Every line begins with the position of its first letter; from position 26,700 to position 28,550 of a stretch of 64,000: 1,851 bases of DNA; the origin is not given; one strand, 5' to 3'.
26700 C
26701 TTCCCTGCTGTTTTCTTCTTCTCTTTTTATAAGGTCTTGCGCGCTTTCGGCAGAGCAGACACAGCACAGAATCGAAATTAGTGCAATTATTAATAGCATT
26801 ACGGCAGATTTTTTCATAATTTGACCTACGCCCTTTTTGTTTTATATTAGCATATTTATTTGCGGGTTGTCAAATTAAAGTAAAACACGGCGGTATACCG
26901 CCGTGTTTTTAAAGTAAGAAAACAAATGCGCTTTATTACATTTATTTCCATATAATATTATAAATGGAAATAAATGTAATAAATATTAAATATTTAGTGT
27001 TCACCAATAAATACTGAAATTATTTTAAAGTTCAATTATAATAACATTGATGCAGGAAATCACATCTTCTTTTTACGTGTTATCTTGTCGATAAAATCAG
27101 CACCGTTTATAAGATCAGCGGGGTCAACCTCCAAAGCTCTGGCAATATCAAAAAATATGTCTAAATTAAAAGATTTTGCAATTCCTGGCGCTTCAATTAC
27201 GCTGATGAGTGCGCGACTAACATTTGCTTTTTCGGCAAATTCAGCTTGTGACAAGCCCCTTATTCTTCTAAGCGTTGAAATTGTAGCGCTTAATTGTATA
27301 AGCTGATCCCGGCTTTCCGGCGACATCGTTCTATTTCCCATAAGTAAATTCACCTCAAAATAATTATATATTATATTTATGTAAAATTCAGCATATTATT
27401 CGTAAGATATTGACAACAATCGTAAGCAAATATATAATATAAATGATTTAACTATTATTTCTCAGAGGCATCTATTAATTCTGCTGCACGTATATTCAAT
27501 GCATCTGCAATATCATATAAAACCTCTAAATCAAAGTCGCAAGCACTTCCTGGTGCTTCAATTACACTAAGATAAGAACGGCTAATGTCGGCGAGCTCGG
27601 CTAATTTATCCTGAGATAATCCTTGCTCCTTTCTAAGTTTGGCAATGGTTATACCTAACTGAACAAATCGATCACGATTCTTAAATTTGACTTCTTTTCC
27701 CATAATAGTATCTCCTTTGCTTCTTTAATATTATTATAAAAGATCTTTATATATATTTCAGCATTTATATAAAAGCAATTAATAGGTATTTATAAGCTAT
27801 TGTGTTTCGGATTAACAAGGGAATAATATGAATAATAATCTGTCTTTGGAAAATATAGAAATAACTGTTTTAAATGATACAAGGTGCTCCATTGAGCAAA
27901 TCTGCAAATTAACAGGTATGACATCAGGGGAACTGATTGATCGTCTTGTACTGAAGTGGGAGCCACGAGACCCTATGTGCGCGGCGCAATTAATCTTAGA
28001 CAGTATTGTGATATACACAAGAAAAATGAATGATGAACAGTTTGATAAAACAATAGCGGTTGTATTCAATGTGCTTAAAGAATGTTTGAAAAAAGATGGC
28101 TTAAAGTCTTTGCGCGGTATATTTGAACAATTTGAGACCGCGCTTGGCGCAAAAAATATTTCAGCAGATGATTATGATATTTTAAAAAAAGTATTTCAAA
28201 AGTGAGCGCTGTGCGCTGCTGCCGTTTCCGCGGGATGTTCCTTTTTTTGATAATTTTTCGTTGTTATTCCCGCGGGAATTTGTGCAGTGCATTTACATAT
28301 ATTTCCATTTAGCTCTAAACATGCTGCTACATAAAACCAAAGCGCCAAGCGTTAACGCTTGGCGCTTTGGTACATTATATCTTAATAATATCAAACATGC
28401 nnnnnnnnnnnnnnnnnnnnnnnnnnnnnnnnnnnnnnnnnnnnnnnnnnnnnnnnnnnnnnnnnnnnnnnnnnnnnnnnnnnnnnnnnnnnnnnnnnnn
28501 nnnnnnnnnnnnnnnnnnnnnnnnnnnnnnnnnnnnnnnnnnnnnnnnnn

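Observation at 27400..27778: Convergent-promoter architecture: a perfect consensus promoter fires antisense through XRE paralog 2 toward the orphan gene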

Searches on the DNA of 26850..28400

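Call 89: search_rna_families(source=window, start=26850, end=28400, threshold=evalue, max_evalue=1)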
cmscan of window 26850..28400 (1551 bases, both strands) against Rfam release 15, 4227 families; matches with E-value up to 1: 7.
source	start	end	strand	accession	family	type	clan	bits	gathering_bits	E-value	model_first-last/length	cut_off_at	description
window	28269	28367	+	RF01416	NrrF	Gene; antisense;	-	27.1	60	0.0068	1-160/160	no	NrrF RNA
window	26874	26980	-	RF02053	STnc430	Gene; sRNA;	-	24.6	47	0.34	1-162/162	no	Enterobacterial sRNA STnc430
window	28340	28367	+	RF04076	mir-H11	Gene; miRNA;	-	22.4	70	0.45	1-72/72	no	mir-H11 microRNA precursor family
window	28340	28367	-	RF04076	mir-H11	Gene; miRNA;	-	22.4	70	0.45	1-72/72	no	mir-H11 microRNA precursor family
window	28276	28382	+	RF01459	rliE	Gene; sRNA;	-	21.5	90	0.9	85-195/222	no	Listeria sRNA rliE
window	27030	27203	-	RF00234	glmS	Cis-reg; riboswitch;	-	20.8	37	0.028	1-167/167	no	glmS glucosamine-6-phosphate activated ribozyme aptamer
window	28335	28368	+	RF00262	sar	Gene; antisense;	-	20.6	43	0.41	29-64/68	no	sar RNA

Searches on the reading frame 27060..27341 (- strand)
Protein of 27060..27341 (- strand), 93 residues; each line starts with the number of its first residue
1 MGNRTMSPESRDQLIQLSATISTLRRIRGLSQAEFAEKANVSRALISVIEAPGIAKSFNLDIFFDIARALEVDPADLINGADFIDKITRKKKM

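Call 4: search_protein_families(library=pfam, proteins=[window:27060-27341:-], max_evalue=0.1)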
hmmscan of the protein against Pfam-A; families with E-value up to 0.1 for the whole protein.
window:27060-27341:- (93 aa): 9 families
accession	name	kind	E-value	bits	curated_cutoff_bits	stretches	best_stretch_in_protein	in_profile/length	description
PF01381.28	HTH_3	-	1e-07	32.3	23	1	24-77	4-55/55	Helix-turn-helix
PF12844.13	HTH_19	-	5e-07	30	30.2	1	24-82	7-63/64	Helix-turn-helix domain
PF13560.12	HTH_31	-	2.7e-06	28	27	1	16-76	1-60/64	Helix-turn-helix domain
PF13443.12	HTH_26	-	0.00021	21.9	22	1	23-78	4-58/63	Cro/C1-type HTH DNA-binding domain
PF04545.22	Sigma70_r4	-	0.011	15.7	24.1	1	23-54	14-45/50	Sigma-70, region 4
PF04183.18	IucA_IucC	-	0.031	14.3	25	1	4-67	136-198/239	IucA / IucC family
PF01047.28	MarR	-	0.06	13.7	24.6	0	21-47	9-35/59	MarR family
PF13413.12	HTH_25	-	0.064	13.5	24.6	0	24-51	5-32/62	Helix-turn-helix domain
PF13744.12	HTH_37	-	0.065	13.5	27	1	13-50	15-52/80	Helix-turn-helix domain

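Call 23: search_protein_families(library=ncbifam, proteins=[window:27060-27341:-], max_evalue=0.1)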
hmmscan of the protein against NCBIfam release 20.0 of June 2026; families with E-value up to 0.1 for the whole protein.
window:27060-27341:- (93 aa): 16 families
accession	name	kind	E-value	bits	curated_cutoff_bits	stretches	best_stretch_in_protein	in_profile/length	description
TIGR03070.1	couple_hipB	subfamily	8.9e-07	28.8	71.65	1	16-51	2-37/58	type II toxin-antitoxin system Y4mF family antitoxin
NF006015.0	PRK08154.1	subfamily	4.3e-05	22.8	204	1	8-82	22-94/314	anaerobic benzoate catabolism transcriptional regulator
NF047948.1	male_kill_WMK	equivalog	9.4e-05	22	300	1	16-82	162-226/300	WO male-killing family protein Wmk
NF046032.1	TransRegSlrRBacil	equivalog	0.00053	20.1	250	1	21-84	6-68/149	HTH-type transcriptional regulator SlrR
NF041951.1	phage_RstR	subfamily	0.00071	19.8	80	1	16-74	2-58/108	RstR family transcriptional repressor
NF007271.0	PRK09726.1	equivalog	0.0008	19.4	79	1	15-73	11-67/88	type II toxin-antitoxin system antitoxin HipB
NF007408.0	PRK09943.1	equivalog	0.0045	16.6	211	1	15-54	6-45/185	HTH-type transcriptional regulator PuuR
NF010465.0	PRK13890.1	equivalog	0.0046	17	96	1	24-82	13-69/121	conjugal transfer protein TrbA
NF003055.0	PRK03975.1-2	equivalog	0.0059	16.4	122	1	22-51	18-46/140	putative transcriptional regulator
NF041575.1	antitoxPezA_Strep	equivalog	0.021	14.8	290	1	19-78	4-61/158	type II toxin-antitoxin system antitoxin PezA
TIGR02937.1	sigma70-ECF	superfamily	0.021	14.4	42.9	1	21-56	125-160/165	sigma-70 family RNA polymerase sigma factor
TIGR00721.1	tfx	subfamily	0.024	14.5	60.25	1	26-58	18-53/137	Tfx family DNA-binding protein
NF053597.1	EnfR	exception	0.035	14.3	260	1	26-55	15-44/142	transcriptional factor EnfR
NF003054.0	PRK03975.1-1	equivalog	0.068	13.1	239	1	15-51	38-73/171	putative transcriptional regulator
NF003056.0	PRK03975.1-4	equivalog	0.071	13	115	1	21-53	14-45/145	putative transcriptional regulator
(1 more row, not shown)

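Call 24: search_protein_families(library=phrogs, proteins=[window:27060-27341:-], max_evalue=0.1)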
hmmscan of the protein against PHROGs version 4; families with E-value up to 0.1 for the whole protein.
window:27060-27341:- (93 aa): 18 families
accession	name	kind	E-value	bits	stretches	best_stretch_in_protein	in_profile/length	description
phrog_8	-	transcription regulation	5.5e-09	36.9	1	20-86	165-224/346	transcriptional regulator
phrog_3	-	transcription regulation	7.1e-09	36.9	1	13-88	85-156/430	transcriptional repressor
phrog_5823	-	transcription regulation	2.4e-08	34.6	1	17-80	7-69/404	transcriptional regulator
phrog_7241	-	transcription regulation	1.3e-06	29.4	1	19-78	64-121/122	transcriptional regulator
phrog_4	-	transcription regulation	3e-06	27.5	1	17-83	137-197/400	transcriptional repressor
phrog_2967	-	transcription regulation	8e-05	23.3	1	17-81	11-73/225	transcriptional regulator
phrog_2339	-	DNA, RNA and nucleotide metabolism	0.00014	22.8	1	16-71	25-79/98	HTH DNA binding protein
phrog_1373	-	transcription regulation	0.00022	22.3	1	15-73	62-118/166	transcriptional regulator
phrog_2104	-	unknown function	0.00023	22.3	1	19-50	42-73/103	-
phrog_7126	-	DNA, RNA and nucleotide metabolism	0.00067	20.6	1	13-73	16-73/120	HTH DNA binding protein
phrog_2328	-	transcription regulation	0.0013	19.5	1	17-82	16-79/128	transcriptional repressor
phrog_4583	-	transcription regulation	0.002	19.1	1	17-86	11-78/81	transcriptional repressor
phrog_38027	-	transcription regulation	0.0068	17.4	1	18-78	70-128/143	transcriptional repressor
phrog_2439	-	transcription regulation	0.014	15.3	1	19-72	10-61/367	transcriptional regulator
phrog_35195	-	unknown function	0.027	15.1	1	18-79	4-64/159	-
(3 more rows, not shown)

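Call 70: search_protein_families(library=padloc, proteins=[window:27060-27341:-], max_evalue=0.01)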
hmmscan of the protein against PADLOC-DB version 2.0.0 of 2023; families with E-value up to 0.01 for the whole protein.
window:27060-27341:- (93 aa): 10 families
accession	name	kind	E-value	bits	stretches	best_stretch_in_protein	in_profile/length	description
PDLC02926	HTH_VI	-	2.5e-08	32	1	17-78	2-61/92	-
PDLC04142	capH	-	6.5e-06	25.2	1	19-80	9-68/103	capH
PDLC03665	Control_protein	-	7.9e-06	24.1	1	20-82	12-73/77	control protein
PDLC03954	RmrA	-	0.00083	16.4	1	19-81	13-73/380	-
PDLC03536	REase_II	-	0.0011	16.6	1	17-79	11-71/237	Type II restriction enzyme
PDLC03668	Control_protein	-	0.0018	16.7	1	16-52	8-44/79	control protein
PDLC04775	PDC-M69A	-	0.0027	16.2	1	19-80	10-69/113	-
PDLC03953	RmrA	-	0.0033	14.7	1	20-71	9-58/373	-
PDLC03666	Control_protein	-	0.0086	14.5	0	18-51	8-41/77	control protein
PDLC03952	RmrA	-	0.0088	12.9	1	19-71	25-75/395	-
